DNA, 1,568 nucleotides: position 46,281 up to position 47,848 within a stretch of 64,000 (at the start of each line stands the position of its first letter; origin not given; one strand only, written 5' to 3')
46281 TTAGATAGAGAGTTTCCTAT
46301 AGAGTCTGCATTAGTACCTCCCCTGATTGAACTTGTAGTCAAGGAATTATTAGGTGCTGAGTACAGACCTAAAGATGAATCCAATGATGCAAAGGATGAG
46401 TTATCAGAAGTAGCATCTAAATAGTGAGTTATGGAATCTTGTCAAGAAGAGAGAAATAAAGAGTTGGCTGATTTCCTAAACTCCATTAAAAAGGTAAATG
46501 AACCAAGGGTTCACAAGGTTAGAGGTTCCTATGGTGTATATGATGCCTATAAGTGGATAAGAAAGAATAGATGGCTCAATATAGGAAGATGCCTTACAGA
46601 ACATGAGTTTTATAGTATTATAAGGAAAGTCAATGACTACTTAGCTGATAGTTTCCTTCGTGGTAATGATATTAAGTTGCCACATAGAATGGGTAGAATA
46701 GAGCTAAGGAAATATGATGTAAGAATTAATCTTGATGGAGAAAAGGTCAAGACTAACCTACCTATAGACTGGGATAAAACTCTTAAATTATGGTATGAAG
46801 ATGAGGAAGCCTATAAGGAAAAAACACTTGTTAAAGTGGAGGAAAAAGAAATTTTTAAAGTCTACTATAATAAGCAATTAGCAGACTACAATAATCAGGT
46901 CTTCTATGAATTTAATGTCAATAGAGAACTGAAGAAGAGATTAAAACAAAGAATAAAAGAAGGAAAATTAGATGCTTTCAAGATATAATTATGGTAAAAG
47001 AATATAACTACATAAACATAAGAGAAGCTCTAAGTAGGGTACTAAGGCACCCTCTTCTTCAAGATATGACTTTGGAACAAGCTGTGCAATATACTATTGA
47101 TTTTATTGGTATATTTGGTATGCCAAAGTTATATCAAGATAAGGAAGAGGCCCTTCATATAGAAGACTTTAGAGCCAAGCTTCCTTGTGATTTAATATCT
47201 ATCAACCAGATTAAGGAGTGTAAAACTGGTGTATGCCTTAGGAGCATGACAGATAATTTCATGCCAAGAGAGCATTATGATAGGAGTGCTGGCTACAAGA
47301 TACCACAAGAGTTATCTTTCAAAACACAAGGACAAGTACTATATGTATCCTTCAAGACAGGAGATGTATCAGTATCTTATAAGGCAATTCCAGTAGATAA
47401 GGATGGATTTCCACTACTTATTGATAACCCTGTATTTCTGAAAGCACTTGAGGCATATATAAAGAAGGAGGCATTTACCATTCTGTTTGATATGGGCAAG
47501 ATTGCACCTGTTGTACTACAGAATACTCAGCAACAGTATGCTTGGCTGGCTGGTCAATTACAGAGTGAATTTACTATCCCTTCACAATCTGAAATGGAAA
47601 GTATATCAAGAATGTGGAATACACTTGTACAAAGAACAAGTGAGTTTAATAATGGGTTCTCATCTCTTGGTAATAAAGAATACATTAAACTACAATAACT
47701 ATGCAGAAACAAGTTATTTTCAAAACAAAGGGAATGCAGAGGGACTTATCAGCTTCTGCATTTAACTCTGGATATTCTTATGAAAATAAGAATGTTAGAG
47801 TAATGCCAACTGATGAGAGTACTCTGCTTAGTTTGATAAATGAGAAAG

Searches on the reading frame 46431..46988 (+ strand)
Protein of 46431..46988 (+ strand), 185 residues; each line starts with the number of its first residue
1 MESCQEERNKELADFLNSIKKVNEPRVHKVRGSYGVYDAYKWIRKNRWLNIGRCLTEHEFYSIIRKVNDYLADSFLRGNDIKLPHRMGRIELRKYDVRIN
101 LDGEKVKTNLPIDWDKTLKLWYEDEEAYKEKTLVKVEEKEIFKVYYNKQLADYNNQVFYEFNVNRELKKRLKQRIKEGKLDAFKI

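Call 45: search_protein_families(library=phrogs, proteins=[window:46431-46988:+], max_evalue=0.001)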
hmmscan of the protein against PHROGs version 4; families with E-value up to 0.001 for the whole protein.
window:46431-46988:+ (185 aa): 1 family
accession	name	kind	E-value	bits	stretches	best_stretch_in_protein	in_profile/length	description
phrog_12177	-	unknown function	2e-22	80.8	1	29-181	10-160/164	-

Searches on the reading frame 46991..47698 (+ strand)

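Call 45: search_protein_families(library=phrogs, proteins=[window:46991-47698:+], max_evalue=0.001)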
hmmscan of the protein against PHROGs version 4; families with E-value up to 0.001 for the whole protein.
window:46991-47698:+ (235 aa): 1 family
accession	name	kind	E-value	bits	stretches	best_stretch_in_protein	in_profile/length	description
phrog_33740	-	unknown function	8.4e-08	32.9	1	110-228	200-318/357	-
